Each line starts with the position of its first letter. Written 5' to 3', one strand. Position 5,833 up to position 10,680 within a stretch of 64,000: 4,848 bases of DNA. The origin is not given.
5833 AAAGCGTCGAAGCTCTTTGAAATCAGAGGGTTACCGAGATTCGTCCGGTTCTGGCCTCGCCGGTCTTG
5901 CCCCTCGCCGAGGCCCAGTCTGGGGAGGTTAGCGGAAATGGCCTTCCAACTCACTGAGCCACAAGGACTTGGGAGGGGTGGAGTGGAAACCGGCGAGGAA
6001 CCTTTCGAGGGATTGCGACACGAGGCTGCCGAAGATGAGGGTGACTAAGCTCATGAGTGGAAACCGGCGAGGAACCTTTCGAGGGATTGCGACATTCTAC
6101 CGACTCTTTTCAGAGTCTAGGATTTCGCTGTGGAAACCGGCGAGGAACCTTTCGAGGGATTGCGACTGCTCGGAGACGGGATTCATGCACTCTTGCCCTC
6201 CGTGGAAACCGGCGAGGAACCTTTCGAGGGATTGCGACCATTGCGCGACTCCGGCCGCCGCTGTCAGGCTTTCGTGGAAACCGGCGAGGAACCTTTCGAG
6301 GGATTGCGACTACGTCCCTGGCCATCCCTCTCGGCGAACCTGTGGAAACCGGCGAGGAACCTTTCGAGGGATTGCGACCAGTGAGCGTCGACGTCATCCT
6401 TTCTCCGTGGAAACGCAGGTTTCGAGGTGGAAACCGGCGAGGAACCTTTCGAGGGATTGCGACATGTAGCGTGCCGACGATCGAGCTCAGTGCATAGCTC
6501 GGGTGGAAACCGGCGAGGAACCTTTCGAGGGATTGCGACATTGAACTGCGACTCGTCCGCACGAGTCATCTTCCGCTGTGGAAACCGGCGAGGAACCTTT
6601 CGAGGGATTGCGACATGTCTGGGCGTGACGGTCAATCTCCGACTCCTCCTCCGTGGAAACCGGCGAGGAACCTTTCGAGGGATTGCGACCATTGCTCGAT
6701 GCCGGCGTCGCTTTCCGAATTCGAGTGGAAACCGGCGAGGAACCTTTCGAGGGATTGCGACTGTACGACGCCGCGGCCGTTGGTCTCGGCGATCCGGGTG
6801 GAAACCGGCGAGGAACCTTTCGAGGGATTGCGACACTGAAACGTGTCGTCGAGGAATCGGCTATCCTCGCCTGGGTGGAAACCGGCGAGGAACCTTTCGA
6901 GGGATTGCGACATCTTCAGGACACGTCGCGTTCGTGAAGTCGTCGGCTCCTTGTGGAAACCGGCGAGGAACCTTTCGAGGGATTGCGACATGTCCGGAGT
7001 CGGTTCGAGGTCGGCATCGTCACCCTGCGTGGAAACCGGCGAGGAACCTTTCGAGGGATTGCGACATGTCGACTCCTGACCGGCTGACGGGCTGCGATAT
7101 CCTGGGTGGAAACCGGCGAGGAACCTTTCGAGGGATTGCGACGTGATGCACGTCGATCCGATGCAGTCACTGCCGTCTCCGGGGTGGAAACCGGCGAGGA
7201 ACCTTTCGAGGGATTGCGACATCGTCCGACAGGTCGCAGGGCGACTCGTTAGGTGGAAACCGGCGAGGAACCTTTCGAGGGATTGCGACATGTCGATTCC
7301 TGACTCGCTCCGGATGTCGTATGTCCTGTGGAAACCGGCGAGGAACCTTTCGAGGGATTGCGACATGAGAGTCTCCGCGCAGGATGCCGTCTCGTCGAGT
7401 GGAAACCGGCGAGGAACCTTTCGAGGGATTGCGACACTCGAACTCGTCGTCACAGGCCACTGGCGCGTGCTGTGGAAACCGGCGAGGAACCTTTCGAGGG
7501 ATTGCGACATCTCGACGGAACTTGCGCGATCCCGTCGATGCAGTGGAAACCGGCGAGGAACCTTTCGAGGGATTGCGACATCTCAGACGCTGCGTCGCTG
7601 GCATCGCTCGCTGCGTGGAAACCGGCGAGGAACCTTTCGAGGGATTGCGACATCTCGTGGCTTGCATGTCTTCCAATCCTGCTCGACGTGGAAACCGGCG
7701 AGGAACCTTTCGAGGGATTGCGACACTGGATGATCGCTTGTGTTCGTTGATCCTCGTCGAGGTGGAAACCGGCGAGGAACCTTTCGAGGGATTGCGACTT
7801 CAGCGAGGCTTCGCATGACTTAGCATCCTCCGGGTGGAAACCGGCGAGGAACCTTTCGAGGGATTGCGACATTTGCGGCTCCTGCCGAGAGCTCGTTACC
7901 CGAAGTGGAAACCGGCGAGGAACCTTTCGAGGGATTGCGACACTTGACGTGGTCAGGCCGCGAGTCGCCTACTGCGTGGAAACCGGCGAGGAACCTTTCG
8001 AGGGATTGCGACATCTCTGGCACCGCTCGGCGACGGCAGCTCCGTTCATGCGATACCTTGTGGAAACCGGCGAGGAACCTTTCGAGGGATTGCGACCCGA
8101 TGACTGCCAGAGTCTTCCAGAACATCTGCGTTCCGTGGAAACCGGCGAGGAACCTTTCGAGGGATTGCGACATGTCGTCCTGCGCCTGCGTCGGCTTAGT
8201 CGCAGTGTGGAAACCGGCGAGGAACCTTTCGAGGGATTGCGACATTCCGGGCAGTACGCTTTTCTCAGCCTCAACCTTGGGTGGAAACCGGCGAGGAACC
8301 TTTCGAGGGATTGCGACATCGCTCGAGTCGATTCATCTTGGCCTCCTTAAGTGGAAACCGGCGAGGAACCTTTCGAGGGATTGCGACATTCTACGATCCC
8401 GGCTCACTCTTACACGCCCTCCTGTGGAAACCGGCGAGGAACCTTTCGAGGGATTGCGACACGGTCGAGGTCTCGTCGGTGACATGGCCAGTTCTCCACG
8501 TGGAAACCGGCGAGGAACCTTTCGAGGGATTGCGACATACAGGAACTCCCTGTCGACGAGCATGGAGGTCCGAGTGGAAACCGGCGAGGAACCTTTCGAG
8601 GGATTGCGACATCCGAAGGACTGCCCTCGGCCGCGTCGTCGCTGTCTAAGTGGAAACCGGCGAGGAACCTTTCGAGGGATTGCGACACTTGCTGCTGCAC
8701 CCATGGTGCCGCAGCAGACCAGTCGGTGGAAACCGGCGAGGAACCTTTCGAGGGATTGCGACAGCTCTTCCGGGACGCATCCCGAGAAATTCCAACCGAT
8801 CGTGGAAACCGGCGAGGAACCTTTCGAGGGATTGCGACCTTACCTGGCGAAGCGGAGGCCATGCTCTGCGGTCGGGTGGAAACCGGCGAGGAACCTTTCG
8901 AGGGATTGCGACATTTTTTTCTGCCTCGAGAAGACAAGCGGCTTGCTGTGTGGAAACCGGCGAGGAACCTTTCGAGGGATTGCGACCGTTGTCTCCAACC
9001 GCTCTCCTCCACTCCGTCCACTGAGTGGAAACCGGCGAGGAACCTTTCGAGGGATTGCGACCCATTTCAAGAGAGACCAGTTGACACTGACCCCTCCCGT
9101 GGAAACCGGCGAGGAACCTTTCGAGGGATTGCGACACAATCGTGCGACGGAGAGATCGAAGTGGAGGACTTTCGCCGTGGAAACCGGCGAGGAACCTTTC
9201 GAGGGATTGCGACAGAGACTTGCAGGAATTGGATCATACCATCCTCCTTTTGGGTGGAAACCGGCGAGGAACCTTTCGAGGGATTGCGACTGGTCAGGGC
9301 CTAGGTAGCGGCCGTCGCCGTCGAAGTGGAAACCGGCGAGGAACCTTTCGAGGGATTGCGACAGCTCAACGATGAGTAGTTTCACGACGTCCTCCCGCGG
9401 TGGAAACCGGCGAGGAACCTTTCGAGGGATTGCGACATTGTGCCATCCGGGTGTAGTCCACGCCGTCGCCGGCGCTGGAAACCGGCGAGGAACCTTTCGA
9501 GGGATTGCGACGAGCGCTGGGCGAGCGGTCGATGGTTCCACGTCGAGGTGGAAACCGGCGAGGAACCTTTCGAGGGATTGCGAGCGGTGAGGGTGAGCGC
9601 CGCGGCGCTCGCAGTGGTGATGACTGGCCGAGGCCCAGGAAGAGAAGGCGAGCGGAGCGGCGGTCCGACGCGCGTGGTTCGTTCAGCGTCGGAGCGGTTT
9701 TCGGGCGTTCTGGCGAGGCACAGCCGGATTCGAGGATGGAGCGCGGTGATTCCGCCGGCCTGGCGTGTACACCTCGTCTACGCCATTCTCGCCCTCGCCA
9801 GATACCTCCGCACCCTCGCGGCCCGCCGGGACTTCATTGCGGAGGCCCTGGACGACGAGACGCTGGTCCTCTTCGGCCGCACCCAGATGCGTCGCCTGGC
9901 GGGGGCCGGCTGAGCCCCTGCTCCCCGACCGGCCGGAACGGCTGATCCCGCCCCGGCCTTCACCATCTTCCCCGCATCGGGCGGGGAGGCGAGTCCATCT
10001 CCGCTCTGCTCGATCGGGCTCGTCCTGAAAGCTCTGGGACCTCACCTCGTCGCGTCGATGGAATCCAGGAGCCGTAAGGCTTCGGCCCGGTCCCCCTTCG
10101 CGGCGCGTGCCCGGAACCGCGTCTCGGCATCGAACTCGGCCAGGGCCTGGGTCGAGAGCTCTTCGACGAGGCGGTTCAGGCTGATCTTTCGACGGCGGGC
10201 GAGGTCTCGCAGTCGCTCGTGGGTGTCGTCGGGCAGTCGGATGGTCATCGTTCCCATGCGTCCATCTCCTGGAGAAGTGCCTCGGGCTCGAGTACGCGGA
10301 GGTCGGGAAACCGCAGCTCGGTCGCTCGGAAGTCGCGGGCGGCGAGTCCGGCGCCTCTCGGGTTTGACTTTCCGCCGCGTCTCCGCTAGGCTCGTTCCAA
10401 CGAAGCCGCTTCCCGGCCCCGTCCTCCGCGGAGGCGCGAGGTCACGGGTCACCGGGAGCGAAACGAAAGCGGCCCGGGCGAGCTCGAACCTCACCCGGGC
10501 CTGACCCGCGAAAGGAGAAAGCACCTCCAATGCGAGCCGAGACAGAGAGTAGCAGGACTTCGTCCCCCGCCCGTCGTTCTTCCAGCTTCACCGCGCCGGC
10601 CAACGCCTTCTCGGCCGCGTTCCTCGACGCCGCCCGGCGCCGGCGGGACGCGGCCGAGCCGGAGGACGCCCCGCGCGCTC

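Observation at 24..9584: Two large same-orientation CRISPR arrays (33 + ~49 spacers) with sibling repeat variants and no recognisable cas gene within 64 kb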

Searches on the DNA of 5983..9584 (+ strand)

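Call 53: search_dna_similar(query=window:5983-9584:+, collection=phages, mode=distant, max_evalue=1, max_rows=20)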
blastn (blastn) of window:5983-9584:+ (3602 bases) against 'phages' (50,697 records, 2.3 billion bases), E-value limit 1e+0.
Records with a match: 1; places in all: 1; records where one place covers at least 80% of the query: 0.
Best place of each record, by identity: 80-90% 1.
By first word of the organism name: Gordonia 1.
By host as written in the record: Gordonia terrae 3612 1.
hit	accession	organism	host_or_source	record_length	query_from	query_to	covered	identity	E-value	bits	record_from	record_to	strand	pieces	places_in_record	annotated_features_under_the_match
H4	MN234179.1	Gordonia phage Pipp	Gordonia terrae 3612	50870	3532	3567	1%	89.5%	3e-1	45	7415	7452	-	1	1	10: head-to-tail stopper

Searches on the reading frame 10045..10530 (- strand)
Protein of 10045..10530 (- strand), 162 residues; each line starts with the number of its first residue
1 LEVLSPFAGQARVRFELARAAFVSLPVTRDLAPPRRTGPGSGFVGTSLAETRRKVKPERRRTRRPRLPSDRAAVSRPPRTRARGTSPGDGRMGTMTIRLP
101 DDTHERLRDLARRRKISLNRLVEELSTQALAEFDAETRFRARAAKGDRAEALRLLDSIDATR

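Call 23: search_protein_families(library=pfam, proteins=[window:10045-10530:-], max_evalue=0.01)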
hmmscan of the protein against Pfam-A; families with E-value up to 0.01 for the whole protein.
window:10045-10530:- (162 aa): 2 families
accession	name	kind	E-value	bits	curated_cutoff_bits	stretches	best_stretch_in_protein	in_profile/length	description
PF05534.18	HicB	-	5.1e-05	23.5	21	1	93-124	18-49/51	HicB family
PF22513.2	FitA-like_RHH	-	0.00098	19.5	27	1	94-119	2-28/39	Antitoxin FitA-like, ribbon-helix-helix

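Call 86: search_protein_families(library=padloc, proteins=[window:10045-10530:-], max_evalue=0.001)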
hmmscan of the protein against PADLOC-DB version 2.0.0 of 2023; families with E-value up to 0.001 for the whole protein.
window:10045-10530:- (162 aa): 0 families
